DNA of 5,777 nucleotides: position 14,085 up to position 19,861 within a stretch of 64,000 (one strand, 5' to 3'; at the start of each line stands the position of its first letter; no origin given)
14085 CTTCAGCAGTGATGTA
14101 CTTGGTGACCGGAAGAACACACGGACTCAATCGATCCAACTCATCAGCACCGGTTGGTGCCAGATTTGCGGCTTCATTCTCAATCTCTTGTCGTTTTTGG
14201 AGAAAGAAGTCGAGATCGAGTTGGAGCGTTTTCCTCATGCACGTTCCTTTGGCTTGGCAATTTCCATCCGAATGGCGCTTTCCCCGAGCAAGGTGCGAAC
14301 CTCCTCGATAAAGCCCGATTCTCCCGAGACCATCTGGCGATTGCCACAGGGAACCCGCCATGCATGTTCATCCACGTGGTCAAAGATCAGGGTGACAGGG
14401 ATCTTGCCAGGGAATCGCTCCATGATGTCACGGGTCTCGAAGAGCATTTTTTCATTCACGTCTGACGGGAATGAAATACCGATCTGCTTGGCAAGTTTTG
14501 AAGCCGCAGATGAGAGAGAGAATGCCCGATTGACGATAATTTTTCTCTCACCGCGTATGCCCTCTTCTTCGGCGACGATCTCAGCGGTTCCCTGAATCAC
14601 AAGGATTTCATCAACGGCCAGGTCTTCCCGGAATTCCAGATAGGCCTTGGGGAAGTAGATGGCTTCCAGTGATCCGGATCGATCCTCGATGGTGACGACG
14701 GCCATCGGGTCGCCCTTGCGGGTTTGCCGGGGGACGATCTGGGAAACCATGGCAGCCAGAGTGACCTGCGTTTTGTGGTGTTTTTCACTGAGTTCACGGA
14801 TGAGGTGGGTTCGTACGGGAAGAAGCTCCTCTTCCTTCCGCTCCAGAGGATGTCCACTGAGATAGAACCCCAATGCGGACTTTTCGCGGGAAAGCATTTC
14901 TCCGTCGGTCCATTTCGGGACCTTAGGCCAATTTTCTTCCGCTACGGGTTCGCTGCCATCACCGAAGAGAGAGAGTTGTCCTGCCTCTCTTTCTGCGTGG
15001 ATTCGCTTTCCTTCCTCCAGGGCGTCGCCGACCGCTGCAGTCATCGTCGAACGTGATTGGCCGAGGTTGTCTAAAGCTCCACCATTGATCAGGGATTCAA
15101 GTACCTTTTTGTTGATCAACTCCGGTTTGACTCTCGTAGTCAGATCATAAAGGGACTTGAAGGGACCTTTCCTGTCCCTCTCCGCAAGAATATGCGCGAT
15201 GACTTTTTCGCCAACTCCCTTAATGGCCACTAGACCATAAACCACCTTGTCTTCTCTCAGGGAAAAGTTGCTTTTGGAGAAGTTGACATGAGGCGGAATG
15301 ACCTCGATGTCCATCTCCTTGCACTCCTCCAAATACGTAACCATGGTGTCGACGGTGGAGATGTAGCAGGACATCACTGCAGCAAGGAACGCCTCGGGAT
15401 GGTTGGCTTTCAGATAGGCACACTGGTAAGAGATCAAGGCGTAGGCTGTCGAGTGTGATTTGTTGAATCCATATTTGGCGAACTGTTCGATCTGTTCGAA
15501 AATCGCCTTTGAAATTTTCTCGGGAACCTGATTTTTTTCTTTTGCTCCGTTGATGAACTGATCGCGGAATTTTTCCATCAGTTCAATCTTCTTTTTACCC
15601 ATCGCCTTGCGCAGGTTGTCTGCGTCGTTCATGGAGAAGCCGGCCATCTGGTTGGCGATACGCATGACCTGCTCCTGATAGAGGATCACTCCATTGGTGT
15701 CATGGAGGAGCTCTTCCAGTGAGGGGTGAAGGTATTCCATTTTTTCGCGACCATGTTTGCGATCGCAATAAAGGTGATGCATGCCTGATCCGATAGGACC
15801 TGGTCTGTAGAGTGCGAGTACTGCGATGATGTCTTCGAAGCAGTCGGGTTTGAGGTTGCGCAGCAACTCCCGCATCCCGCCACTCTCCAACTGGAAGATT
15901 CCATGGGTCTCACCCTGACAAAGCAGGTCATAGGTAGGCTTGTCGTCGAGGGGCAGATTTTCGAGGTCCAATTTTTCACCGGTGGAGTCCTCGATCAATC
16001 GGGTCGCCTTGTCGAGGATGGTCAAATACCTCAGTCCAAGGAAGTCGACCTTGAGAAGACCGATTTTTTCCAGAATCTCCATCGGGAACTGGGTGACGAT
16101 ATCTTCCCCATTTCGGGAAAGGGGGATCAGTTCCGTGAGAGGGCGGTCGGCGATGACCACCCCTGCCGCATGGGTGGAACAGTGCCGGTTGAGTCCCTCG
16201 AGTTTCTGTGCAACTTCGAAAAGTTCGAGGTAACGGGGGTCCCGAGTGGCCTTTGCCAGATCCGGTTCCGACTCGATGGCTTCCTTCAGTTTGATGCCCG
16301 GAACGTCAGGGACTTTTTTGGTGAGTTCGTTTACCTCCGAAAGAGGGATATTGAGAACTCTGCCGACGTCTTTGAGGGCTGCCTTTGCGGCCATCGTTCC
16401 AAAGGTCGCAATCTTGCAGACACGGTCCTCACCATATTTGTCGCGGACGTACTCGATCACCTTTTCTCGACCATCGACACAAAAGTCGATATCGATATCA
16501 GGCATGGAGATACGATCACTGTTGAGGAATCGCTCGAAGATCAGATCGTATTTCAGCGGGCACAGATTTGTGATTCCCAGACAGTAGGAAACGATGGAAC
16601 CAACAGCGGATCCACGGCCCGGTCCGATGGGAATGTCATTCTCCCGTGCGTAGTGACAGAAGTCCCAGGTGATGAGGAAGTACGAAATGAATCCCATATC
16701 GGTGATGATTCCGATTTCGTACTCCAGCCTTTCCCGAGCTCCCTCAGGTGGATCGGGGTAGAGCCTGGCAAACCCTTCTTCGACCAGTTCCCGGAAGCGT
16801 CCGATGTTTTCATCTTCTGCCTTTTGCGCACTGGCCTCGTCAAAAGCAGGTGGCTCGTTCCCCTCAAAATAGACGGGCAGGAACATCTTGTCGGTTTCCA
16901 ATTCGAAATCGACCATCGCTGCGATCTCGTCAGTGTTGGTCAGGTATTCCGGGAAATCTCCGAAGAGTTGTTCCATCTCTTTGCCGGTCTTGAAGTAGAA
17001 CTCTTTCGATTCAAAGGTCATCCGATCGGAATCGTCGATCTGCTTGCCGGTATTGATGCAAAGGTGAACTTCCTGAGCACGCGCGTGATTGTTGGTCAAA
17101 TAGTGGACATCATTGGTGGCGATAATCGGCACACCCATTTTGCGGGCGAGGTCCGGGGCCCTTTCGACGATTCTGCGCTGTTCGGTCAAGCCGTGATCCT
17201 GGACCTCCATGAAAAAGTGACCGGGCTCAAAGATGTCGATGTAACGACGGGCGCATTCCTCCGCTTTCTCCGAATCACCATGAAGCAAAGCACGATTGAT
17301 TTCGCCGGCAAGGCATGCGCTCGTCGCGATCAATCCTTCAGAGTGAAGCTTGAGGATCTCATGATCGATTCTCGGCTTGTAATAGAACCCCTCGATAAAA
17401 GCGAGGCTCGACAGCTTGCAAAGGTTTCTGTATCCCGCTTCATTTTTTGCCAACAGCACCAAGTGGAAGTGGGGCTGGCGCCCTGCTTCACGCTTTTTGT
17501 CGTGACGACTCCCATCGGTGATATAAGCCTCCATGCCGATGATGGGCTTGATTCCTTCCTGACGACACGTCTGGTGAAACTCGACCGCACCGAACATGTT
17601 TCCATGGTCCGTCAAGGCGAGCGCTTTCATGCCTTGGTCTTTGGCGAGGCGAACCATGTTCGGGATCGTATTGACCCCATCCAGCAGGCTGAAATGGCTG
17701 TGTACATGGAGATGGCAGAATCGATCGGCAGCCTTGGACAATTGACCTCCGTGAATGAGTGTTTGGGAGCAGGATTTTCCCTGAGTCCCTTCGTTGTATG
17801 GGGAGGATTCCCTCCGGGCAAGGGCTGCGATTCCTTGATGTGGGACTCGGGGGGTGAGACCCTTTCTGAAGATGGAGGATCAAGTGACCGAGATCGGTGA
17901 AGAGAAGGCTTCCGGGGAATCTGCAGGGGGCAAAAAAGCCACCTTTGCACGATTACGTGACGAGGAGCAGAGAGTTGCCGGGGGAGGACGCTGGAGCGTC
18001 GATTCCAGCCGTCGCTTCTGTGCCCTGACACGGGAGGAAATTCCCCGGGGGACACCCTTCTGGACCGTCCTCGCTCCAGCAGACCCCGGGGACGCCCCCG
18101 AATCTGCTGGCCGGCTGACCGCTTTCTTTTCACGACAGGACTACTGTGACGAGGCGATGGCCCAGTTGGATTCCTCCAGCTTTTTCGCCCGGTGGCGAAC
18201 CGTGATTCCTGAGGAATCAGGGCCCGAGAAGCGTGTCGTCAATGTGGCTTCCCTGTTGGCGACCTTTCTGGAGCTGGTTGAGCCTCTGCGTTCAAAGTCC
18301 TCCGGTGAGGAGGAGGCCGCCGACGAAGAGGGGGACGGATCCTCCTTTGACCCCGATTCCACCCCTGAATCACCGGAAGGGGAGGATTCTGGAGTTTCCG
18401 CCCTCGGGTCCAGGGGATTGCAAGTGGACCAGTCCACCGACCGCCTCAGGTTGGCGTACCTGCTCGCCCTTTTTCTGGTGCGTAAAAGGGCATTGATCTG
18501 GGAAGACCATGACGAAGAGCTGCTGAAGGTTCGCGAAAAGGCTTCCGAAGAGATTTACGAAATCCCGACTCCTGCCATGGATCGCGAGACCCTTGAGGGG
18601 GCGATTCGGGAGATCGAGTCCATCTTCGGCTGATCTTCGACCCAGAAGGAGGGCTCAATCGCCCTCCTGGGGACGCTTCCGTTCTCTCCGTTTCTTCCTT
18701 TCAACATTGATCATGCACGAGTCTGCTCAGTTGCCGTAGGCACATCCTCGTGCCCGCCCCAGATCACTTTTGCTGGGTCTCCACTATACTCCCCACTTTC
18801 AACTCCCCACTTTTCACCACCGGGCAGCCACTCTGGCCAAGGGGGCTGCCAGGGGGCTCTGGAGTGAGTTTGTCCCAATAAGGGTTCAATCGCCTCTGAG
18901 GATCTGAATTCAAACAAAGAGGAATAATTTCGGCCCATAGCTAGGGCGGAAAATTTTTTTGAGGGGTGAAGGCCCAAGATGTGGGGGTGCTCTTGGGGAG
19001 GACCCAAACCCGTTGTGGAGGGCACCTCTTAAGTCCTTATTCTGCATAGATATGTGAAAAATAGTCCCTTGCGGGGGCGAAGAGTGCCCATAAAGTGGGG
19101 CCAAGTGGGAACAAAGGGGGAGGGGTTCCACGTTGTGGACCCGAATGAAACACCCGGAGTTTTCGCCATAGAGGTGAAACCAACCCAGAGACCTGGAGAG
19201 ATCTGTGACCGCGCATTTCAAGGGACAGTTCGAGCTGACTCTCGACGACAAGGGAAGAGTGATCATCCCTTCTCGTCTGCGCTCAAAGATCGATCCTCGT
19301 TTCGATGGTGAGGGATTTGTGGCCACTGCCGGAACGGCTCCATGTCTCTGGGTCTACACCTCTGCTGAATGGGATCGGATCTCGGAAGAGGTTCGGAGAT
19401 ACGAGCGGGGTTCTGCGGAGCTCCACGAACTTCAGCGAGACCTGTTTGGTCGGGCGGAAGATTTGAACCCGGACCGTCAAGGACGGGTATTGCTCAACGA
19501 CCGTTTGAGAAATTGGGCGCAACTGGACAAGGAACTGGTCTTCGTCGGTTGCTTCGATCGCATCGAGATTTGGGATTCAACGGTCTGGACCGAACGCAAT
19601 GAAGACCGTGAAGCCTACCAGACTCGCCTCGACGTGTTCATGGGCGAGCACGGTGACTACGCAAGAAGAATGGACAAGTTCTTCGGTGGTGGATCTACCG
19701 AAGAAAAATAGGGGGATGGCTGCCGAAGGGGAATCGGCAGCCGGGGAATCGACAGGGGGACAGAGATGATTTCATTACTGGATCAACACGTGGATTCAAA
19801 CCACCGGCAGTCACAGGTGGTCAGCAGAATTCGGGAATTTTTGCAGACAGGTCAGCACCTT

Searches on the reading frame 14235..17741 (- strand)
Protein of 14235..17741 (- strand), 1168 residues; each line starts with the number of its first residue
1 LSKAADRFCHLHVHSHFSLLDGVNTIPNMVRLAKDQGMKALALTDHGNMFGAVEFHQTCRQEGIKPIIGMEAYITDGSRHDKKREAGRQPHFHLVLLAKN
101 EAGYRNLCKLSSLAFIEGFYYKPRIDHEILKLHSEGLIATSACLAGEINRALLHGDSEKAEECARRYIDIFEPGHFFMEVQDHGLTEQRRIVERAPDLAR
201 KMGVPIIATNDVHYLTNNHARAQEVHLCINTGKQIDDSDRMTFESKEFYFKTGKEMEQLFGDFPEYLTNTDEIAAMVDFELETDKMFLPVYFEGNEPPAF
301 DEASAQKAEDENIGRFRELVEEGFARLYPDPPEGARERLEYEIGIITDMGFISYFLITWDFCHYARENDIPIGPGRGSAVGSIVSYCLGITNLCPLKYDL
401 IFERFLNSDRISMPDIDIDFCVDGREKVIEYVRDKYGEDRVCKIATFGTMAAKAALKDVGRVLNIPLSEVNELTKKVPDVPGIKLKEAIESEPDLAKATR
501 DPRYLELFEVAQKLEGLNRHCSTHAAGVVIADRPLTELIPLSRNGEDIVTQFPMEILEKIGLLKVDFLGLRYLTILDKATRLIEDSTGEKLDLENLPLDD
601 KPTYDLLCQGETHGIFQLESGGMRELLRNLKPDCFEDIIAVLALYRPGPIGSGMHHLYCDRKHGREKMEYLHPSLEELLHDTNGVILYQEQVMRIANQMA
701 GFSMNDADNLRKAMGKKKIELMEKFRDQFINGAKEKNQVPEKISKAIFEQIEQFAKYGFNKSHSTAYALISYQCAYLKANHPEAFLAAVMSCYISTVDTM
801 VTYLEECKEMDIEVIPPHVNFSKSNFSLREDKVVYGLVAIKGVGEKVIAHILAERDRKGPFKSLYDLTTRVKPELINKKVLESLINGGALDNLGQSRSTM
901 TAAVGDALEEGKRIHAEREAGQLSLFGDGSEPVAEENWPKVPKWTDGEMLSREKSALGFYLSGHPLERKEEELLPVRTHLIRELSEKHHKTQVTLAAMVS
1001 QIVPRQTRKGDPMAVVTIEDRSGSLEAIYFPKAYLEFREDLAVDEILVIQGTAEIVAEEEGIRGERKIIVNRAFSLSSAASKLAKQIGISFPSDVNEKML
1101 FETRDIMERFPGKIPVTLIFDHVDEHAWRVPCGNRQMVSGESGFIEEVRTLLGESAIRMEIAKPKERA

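Call 33: search_protein_families(library=pfam, proteins=[window:14235-17741:-], max_evalue=0.0001)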
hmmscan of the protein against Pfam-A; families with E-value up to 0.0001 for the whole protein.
window:14235-17741:- (1168 aa): 5 families
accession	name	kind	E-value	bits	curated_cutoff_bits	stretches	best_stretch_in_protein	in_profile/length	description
PF07733.18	DNA_pol3_alpha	-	2.3e-96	322.9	23.9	1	316-569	3-260/260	Bacterial DNA polymerase III alpha NTPase domain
PF17657.6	DNA_pol3_finger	-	2.8e-67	225.6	22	1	573-737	2-166/166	Bacterial DNA polymerase III alpha subunit finger domain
PF02811.25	PHP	-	4.8e-60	203.1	26.4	1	10-183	1-164/164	PHP domain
PF14579.12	HHH_6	-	2.2e-27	95.5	25.6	1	812-899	2-89/90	Helix-hairpin-helix motif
PF01336.31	tRNA_anti-codon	-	3e-08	33.9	27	1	993-1056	1-60/75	OB-fold nucleic acid binding domain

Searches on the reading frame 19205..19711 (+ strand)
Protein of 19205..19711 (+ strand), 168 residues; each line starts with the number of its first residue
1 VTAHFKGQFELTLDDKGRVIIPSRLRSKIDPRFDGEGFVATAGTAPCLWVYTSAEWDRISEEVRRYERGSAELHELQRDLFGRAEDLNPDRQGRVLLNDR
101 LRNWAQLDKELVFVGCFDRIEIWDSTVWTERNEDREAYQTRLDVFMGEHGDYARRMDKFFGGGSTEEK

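Call 30: search_protein_families(library=ncbifam, proteins=[window:19205-19711:+], max_evalue=0.01)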
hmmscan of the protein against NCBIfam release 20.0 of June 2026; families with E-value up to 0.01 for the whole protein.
window:19205-19711:+ (168 aa): 7 families
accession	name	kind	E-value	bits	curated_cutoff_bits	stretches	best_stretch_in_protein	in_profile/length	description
TIGR00242.1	TIGR00242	equivalog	9.3e-33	113.2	98.35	1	5-140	2-133/144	division/cell wall cluster transcriptional repressor MraZ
NF001482.0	PRK00326.3-4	equivalog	3.8e-24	85.2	168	1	5-136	2-146/160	division/cell wall cluster transcriptional repressor MraZ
NF001476.0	PRK00326.2-2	equivalog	1.6e-21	76.6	162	1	1-133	1-140/163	division/cell wall cluster transcriptional repressor MraZ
NF001477.0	PRK00326.2-4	equivalog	1.4e-18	67.3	162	1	4-135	3-135/155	division/cell wall cluster transcriptional repressor MraZ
NF001483.0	PRK00326.3-5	equivalog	1.4e-13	51.4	239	1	5-150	3-149/155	division/cell wall cluster transcriptional repressor MraZ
NF001475.0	PRK00326.2-1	equivalog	1.3e-06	28.4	257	1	8-128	7-127/149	division/cell wall cluster transcriptional repressor MraZ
TIGR01439.1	lp_hng_hel_AbrB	domain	0.0065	16.2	28.3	0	12-30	3-21/44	transcriptional regulator, AbrB family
